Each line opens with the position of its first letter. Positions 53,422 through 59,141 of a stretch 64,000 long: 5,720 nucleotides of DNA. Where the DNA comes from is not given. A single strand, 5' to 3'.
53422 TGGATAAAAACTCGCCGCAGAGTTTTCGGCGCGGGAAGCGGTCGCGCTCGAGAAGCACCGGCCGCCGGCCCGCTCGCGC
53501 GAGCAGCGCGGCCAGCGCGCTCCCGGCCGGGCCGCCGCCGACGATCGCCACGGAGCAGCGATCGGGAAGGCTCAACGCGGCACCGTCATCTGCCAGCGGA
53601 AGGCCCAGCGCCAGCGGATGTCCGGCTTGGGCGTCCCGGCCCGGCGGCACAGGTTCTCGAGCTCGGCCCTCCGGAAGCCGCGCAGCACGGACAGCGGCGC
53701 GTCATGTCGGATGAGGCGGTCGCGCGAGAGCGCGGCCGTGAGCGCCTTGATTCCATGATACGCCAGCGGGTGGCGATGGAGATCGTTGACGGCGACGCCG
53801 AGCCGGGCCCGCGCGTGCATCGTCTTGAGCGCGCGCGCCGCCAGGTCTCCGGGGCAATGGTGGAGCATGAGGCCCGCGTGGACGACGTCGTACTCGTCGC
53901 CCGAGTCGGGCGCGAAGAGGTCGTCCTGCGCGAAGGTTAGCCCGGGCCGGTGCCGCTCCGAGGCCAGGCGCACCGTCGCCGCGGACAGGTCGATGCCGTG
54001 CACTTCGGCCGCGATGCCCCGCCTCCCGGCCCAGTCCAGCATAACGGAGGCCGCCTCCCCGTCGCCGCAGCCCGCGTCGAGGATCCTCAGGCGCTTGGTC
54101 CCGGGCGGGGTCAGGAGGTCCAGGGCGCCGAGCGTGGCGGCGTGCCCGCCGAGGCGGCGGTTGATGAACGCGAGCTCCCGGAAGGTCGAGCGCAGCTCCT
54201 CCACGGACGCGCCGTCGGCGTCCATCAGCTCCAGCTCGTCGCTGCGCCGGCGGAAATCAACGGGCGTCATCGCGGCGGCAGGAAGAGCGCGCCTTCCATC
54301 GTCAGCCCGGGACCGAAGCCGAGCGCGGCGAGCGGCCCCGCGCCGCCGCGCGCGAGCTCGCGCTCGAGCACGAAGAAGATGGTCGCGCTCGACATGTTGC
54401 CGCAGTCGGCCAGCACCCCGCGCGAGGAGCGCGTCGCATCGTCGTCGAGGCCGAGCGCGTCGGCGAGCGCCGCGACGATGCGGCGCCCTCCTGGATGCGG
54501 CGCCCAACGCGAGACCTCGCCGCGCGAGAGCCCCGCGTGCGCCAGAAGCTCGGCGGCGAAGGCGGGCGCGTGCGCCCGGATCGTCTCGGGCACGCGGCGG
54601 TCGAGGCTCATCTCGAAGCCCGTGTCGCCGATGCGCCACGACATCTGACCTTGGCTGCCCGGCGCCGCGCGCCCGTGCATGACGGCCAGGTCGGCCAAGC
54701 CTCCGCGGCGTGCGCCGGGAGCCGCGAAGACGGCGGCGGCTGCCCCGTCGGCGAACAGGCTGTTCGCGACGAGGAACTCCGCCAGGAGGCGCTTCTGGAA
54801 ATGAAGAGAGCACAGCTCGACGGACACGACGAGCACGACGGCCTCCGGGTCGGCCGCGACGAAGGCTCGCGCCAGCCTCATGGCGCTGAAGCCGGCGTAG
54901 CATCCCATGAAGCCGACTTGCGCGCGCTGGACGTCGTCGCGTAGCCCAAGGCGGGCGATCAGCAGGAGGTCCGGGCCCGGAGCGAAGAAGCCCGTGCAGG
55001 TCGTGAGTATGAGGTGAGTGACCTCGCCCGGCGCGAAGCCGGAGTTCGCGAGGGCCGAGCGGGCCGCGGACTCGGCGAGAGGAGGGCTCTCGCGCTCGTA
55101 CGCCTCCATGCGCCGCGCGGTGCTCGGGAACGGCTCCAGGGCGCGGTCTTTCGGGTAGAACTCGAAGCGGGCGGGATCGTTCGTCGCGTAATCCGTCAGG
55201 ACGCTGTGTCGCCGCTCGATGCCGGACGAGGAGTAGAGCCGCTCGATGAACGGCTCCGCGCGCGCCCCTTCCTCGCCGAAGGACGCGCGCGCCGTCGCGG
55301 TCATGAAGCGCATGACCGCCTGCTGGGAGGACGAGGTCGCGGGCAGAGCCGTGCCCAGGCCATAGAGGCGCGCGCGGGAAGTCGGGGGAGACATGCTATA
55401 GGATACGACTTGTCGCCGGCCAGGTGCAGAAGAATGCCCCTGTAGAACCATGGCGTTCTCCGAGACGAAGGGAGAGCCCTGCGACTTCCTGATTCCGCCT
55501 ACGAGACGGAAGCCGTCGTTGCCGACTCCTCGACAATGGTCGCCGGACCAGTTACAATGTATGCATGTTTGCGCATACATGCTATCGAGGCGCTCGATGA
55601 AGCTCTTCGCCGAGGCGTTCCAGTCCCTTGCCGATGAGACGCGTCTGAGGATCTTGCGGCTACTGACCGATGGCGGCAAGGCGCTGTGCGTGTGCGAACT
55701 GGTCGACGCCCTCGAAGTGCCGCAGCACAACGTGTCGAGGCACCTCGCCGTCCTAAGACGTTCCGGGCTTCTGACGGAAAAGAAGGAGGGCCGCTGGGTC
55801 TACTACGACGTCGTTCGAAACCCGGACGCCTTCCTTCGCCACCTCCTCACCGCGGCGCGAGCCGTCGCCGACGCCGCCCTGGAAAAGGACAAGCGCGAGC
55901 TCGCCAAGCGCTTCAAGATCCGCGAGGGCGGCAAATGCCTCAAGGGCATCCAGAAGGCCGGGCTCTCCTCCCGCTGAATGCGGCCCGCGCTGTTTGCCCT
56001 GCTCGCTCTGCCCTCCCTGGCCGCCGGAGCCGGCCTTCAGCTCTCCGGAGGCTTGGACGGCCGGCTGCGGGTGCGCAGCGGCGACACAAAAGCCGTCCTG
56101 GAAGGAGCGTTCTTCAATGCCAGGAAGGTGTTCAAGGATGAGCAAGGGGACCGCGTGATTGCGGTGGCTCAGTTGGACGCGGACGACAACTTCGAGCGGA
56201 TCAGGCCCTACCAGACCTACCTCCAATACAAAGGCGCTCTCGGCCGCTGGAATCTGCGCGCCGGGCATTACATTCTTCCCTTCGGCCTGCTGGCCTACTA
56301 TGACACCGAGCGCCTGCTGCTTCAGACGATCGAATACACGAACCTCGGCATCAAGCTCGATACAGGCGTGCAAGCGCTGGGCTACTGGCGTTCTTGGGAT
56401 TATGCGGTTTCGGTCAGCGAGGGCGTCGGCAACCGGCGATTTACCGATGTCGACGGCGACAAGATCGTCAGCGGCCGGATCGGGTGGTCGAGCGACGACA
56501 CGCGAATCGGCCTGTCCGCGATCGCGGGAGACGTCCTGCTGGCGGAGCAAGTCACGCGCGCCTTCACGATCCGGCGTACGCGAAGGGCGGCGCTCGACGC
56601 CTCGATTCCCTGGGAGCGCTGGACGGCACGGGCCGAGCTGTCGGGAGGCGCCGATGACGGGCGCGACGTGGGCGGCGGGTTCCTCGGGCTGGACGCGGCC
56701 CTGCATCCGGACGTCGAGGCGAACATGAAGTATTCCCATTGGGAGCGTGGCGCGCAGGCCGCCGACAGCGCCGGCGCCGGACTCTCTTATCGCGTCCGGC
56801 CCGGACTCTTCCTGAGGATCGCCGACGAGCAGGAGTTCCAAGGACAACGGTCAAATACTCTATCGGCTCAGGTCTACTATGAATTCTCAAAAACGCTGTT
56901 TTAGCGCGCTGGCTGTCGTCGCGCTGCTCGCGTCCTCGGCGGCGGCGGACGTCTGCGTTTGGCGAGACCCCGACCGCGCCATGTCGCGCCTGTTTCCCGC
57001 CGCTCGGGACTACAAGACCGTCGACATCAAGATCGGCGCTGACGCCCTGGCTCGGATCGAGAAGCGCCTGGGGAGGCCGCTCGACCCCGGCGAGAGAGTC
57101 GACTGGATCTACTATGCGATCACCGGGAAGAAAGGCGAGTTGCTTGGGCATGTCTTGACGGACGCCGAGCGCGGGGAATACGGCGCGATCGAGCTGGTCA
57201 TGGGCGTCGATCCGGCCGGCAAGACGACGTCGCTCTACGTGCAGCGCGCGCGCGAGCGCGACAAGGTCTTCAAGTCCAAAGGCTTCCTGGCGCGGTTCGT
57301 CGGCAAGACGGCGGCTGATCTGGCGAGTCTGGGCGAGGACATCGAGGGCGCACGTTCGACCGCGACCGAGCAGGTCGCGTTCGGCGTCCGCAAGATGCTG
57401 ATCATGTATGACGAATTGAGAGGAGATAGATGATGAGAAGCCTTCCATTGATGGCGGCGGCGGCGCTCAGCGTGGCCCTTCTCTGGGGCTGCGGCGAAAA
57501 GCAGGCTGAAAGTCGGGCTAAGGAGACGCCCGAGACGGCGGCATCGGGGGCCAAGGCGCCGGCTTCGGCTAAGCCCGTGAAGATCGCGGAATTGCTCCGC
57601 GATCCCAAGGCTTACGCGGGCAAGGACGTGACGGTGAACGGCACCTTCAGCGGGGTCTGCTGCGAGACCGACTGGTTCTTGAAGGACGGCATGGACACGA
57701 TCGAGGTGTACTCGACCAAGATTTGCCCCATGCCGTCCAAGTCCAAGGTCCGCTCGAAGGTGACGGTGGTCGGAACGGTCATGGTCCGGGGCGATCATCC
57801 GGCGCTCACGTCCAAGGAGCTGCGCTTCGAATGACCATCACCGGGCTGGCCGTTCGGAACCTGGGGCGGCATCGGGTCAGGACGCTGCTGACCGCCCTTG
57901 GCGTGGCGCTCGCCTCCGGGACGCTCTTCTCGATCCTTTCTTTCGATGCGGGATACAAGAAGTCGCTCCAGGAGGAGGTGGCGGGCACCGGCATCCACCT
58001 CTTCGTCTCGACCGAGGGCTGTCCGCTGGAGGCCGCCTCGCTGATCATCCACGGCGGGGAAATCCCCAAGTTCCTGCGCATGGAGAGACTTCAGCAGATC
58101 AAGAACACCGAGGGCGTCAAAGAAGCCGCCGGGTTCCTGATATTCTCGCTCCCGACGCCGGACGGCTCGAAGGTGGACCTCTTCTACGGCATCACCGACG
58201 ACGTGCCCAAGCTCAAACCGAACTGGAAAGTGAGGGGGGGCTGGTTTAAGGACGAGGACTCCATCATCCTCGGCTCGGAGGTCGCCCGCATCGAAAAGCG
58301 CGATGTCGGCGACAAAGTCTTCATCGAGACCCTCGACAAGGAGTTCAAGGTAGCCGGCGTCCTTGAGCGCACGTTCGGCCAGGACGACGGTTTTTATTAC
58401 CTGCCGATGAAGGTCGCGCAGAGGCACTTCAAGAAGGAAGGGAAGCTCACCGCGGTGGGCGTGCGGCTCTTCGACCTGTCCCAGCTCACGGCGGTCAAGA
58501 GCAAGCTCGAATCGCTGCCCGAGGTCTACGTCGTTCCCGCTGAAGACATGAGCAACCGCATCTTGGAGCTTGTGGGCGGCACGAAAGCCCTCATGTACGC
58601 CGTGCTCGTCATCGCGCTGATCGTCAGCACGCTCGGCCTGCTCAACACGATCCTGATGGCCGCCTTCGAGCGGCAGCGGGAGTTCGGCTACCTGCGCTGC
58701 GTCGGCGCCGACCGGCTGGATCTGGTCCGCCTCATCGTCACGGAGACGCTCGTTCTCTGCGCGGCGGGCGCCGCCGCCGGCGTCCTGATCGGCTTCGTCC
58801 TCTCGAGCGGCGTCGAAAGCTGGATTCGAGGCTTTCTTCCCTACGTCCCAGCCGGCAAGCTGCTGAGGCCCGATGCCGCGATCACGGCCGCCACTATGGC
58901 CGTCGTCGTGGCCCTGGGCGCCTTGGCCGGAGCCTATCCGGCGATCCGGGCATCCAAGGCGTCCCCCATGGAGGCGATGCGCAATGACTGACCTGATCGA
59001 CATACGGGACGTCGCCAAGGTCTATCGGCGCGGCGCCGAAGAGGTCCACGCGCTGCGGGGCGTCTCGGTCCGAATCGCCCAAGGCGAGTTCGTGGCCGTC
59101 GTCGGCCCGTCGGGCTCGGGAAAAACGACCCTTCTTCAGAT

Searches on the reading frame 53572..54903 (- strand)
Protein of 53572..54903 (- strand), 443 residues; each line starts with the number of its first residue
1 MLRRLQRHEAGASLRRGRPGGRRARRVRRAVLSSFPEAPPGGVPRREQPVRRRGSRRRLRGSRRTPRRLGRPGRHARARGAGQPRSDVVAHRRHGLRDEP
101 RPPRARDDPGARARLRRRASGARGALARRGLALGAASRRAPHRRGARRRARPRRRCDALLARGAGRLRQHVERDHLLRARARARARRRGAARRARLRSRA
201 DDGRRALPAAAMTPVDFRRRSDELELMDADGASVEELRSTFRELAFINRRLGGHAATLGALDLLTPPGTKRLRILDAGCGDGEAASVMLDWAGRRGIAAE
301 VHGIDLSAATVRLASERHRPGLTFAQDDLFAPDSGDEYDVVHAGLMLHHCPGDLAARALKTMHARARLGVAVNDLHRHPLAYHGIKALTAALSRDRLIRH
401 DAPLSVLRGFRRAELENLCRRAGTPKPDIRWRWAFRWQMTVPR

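Call 20: search_protein_families(library=pfam, proteins=[window:53572-54903:-], max_evalue=0.001)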
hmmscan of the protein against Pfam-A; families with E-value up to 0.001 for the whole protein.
window:53572-54903:- (443 aa): 5 families
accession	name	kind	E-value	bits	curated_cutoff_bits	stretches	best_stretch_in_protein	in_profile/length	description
PF13649.12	Methyltransf_25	-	2.7e-11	44.4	27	1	274-364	1-91/97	Methyltransferase domain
PF13489.12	Methyltransf_23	-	1.9e-10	41.1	27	1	263-423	15-158/164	Methyltransferase domain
PF08242.18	Methyltransf_12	-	1.3e-08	35.9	30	1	275-365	1-91/98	Methyltransferase domain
PF08241.18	Methyltransf_11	-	4.1e-08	34.2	21.2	1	275-363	1-84/95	Methyltransferase domain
PF13847.12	Methyltransf_31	-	7.2e-08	32.7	27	1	270-350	3-87/145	Methyltransferase domain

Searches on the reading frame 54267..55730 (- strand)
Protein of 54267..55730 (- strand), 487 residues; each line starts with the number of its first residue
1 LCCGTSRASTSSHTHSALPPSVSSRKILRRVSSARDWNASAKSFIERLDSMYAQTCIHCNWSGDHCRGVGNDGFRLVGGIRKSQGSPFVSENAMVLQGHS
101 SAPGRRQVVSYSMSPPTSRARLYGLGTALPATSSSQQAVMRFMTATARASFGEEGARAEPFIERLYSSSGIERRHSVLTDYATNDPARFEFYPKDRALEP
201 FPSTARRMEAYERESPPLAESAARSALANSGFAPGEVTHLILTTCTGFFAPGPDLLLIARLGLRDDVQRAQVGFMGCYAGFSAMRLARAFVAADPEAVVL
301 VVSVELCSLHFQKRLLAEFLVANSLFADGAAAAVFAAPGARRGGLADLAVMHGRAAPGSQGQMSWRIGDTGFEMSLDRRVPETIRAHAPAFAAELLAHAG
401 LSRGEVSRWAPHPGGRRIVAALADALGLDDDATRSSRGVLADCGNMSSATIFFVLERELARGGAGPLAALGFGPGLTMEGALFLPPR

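Call 20: search_protein_families(library=pfam, proteins=[window:54267-55730:-], max_evalue=0.001)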
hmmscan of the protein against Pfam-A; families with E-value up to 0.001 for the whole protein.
window:54267-55730:- (487 aa): 5 families
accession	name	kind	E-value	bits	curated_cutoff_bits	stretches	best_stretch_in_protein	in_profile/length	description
PF00195.25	Chal_sti_synt_N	-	3.3e-26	92.6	27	1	119-336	13-222/225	Chalcone and stilbene synthases, N-terminal domain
PF02797.21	Chal_sti_synt_C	-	4.4e-21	75.9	27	1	355-482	9-146/151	Chalcone and stilbene synthases, C-terminal domain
PF08392.18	FAE1_CUT1_RppA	-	9.8e-15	55.1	27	1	206-337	74-205/290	FAE1/Type III polyketide synthase-like protein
PF08541.16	ACP_syn_III_C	-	5.6e-10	39.7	26.6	1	396-483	1-88/90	3-Oxoacyl-[acyl-carrier-protein (ACP)] synthase III C terminal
PF08545.16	ACP_syn_III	-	0.00055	20.2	24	0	276-338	6-64/80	3-Oxoacyl-[acyl-carrier-protein (ACP)] synthase III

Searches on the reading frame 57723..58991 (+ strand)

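Call 20: search_protein_families(library=pfam, proteins=[window:57723-58991:+], max_evalue=0.001)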
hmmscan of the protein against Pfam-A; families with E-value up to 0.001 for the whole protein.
window:57723-58991:+ (422 aa): 2 families
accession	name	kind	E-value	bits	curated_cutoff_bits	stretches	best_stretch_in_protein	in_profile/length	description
PF12704.14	MacB_PCD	-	2.3e-16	61.2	27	1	54-264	1-206/207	MacB-like periplasmic core domain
PF02687.27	FtsX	-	4.3e-16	59.5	25.5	1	293-415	2-120/120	FtsX-like permease C-terminal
